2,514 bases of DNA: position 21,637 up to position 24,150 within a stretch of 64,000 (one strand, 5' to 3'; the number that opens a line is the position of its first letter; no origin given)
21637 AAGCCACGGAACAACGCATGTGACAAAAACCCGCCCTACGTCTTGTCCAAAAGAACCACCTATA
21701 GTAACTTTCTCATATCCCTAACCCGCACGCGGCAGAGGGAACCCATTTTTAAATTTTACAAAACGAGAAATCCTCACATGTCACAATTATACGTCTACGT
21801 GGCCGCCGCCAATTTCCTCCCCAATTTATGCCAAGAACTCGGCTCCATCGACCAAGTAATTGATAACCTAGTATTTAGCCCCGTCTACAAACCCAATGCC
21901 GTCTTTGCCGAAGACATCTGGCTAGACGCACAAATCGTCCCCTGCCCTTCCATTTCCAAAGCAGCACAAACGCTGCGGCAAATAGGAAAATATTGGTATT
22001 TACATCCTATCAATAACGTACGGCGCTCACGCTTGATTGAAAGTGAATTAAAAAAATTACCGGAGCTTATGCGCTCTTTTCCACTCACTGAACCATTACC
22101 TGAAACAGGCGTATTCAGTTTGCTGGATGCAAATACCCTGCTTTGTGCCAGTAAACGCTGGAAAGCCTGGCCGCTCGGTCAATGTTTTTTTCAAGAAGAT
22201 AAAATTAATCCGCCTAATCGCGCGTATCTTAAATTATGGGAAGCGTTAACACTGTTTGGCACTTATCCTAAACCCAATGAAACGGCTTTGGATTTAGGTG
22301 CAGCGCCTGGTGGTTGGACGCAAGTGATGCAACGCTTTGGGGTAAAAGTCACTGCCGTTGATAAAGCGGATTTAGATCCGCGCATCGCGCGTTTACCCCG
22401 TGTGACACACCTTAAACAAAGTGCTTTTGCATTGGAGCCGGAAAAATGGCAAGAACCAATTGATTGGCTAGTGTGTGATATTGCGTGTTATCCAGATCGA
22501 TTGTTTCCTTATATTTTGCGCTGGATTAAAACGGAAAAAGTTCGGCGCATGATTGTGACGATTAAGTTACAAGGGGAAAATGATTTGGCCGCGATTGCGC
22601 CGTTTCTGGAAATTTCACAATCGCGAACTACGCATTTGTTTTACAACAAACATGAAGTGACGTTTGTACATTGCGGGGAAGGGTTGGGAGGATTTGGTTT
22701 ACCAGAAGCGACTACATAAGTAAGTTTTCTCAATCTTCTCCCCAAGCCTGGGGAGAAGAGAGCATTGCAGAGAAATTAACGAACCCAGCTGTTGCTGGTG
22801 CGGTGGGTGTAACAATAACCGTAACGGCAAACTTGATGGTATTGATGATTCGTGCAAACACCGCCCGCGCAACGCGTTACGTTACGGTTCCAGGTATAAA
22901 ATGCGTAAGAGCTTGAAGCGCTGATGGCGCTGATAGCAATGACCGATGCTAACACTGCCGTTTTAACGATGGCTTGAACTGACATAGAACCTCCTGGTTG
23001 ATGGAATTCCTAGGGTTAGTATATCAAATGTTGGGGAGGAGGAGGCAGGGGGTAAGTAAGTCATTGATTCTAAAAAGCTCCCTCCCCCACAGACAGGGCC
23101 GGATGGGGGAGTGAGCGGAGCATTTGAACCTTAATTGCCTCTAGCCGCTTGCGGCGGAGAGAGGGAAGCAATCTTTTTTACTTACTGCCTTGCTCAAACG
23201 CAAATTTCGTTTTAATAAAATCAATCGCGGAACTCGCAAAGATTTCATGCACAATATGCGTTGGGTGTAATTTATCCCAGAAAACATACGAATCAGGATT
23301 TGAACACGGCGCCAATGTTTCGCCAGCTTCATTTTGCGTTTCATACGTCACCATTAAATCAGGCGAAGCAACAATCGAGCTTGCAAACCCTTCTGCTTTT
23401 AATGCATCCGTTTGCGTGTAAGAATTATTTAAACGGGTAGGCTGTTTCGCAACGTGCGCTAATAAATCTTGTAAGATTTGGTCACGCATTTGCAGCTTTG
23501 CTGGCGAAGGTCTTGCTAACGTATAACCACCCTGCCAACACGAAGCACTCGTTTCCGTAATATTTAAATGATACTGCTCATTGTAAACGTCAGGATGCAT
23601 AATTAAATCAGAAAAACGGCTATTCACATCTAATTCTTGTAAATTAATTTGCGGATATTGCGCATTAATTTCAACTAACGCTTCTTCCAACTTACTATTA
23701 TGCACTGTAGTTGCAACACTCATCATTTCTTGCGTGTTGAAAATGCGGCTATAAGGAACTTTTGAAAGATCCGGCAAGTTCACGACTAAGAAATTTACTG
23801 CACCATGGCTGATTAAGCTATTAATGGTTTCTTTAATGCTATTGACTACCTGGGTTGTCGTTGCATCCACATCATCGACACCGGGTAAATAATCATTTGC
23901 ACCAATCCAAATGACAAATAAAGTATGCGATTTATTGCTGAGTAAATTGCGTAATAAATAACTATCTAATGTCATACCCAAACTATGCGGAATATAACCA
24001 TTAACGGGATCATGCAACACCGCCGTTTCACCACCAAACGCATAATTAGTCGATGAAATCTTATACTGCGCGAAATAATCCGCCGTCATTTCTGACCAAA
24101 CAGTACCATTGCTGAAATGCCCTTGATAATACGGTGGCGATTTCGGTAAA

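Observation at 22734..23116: Unannotated small secreted Cys-rich peptide gene with a complete expression frame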

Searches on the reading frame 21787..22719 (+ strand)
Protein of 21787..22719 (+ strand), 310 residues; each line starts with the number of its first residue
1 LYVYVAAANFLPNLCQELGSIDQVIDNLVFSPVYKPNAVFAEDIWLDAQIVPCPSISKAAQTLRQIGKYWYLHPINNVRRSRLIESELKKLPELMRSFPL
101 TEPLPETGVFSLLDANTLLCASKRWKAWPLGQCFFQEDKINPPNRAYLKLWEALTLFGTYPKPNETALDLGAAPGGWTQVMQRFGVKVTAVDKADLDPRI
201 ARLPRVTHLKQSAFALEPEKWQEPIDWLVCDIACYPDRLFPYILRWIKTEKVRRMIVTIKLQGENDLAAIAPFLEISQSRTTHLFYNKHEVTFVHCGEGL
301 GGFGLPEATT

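Call 3: search_protein_families(library=pfam, proteins=[window:21787-22719:+], max_evalue=1)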
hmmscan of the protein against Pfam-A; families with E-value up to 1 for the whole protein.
window:21787-22719:+ (310 aa): 4 families
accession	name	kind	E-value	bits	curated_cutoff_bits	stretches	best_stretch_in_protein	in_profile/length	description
PF01728.25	FtsJ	-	3.1e-14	53.8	24.1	1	144-233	3-100/181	FtsJ-like methyltransferase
PF13489.12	Methyltransf_23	-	1.6e-05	25.1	27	1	152-223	11-77/164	Methyltransferase domain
PF01189.24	Methyltr_RsmB-F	-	0.021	14.9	27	1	161-193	6-41/199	16S rRNA methyltransferase RsmB/F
PF22784.1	PTP-SAK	-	0.26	11.8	27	1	241-301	43-99/153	Swiss Army Knife protein, DSP-PTPase phosphatase domain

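Call 24: find_related_loci(query=A3, collection=genome_contigs, flank=4000)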
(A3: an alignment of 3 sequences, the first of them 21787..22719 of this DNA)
Query A3 (310 aa) in genome_contigs; peptide patterns used: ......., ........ (x = any residue, [..] = any of these).
106 stretches matched a pattern, but none encodes a relative of the query by tblastn (E <= 1e-3).

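Call 70: search_protein_families(library=ncbifam, proteins=[window:21787-22719:+], max_evalue=1e-10)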
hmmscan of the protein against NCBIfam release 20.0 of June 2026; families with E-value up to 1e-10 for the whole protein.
window:21787-22719:+ (310 aa): 1 family
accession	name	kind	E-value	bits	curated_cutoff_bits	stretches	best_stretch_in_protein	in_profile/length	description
NF008734.0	PRK11760.1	equivalog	9.3e-27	94.4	176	1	140-275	182-320/359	23S rRNA (cytidine(2498)-2'-O)-methyltransferase RlmM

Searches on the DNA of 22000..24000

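Call 5: search_rna_families(source=window, start=22000, end=24000, threshold=evalue, max_evalue=1)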
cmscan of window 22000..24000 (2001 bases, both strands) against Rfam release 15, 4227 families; matches with E-value up to 1: 0.
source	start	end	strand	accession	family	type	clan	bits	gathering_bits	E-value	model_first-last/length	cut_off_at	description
